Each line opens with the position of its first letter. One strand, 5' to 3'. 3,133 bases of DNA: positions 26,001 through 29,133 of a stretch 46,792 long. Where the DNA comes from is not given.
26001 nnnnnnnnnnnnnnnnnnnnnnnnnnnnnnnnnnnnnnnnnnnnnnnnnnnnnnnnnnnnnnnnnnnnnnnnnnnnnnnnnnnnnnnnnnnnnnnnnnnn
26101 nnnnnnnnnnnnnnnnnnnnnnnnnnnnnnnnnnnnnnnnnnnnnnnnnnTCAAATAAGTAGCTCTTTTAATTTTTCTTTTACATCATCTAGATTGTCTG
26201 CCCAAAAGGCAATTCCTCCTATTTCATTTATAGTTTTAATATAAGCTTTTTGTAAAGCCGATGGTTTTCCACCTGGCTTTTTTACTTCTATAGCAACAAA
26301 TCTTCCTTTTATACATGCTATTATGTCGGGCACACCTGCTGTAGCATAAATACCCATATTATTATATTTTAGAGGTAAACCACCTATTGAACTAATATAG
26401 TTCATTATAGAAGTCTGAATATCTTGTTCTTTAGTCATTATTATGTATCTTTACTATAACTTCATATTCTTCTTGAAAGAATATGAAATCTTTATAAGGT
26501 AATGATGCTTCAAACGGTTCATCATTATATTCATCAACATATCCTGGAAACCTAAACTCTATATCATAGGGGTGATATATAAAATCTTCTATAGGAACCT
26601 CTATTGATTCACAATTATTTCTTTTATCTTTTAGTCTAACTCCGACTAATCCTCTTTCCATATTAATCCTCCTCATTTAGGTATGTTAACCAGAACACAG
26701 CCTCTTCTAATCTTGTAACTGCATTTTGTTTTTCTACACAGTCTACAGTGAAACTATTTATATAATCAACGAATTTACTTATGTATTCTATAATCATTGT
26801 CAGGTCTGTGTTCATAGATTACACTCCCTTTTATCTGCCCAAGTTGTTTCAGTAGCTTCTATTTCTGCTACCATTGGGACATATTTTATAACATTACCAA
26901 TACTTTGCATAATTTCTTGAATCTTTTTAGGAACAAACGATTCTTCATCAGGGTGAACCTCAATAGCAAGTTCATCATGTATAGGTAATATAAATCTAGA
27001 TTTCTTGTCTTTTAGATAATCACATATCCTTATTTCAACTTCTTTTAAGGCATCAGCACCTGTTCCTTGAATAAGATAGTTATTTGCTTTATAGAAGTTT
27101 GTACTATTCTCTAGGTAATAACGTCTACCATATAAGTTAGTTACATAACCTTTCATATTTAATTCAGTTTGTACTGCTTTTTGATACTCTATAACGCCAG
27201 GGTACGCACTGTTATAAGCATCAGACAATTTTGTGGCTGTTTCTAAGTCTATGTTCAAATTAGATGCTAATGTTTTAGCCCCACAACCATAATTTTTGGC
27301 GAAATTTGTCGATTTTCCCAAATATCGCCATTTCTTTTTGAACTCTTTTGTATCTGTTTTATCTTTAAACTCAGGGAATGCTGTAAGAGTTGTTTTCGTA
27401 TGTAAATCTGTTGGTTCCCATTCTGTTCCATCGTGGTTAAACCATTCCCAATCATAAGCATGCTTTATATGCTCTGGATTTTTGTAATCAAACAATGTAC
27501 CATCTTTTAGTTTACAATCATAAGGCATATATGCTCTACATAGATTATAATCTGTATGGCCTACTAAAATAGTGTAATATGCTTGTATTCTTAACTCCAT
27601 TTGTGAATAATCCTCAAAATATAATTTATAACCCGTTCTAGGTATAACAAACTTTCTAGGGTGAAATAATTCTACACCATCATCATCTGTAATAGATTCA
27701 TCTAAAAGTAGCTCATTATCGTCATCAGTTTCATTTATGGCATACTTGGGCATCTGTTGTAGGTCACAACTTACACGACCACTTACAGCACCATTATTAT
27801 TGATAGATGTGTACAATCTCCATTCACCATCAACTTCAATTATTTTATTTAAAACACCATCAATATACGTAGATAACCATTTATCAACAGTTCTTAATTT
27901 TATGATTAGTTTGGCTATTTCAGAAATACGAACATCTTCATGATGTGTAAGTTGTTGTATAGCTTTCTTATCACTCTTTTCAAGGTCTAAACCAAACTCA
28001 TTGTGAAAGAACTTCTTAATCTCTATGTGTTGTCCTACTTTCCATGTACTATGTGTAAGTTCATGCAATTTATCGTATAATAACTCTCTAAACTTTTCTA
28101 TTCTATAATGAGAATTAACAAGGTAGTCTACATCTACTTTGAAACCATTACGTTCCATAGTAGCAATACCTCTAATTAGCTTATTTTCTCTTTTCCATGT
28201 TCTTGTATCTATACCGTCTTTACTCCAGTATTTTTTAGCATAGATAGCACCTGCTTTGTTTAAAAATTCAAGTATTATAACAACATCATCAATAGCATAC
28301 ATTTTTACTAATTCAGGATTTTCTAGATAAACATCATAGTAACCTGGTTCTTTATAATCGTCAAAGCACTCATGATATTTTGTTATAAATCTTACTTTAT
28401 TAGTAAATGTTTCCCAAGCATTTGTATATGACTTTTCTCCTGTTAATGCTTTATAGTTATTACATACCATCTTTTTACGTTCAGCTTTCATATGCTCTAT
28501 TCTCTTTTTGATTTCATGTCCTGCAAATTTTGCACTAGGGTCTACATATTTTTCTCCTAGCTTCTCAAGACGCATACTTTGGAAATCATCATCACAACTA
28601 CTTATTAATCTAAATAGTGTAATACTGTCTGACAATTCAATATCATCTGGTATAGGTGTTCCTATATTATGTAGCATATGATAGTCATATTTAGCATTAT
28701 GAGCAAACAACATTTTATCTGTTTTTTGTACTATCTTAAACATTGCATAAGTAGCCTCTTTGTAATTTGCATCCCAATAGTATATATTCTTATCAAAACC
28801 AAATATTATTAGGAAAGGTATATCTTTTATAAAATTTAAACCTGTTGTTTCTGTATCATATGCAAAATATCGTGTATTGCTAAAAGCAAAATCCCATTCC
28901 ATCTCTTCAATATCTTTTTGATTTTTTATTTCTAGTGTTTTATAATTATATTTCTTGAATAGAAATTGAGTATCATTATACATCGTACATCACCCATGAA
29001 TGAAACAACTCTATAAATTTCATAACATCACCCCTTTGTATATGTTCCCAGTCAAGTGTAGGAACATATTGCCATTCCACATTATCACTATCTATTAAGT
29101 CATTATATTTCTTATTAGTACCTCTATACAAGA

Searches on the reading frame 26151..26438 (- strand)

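Call 101: search_protein_families(library=pfam, proteins=[window:26151-26438:-], max_evalue=0.01)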
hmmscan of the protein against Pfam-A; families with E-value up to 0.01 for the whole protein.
window:26151-26438:- (95 aa): 2 families
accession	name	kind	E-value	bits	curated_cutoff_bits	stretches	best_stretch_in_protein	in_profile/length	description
PF08774.17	VRR_NUC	-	0.00028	21.4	23.8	1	34-76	62-108/116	VRR-NUC domain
PF01870.24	Hjc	-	0.0012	19.2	21.1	1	35-72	29-66/93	Archaeal holliday junction resolvase (hjc)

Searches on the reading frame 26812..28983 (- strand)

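Call 26: search_protein_families(library=phrogs, proteins=[window:26812-28983:-], max_evalue=0.00001)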
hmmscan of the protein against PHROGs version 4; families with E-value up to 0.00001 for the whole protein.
window:26812-28983:- (723 aa): 5 families
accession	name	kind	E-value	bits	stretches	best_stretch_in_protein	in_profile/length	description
phrog_17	-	DNA, RNA and nucleotide metabolism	3.6e-84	284.7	1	20-720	653-1235/1445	DNA polymerase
phrog_2573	-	DNA, RNA and nucleotide metabolism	5.4e-22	79.4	1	525-712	49-272/336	DNA polymerase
phrog_5995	-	DNA, RNA and nucleotide metabolism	2.9e-21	77.1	1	562-717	3-177/236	DNA polymerase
phrog_15971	-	DNA, RNA and nucleotide metabolism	9e-14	52.4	1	556-716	215-373/376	DNA polymerase I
phrog_10285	-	DNA, RNA and nucleotide metabolism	4.6e-13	49.9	0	621-707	231-311/321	DNA polymerase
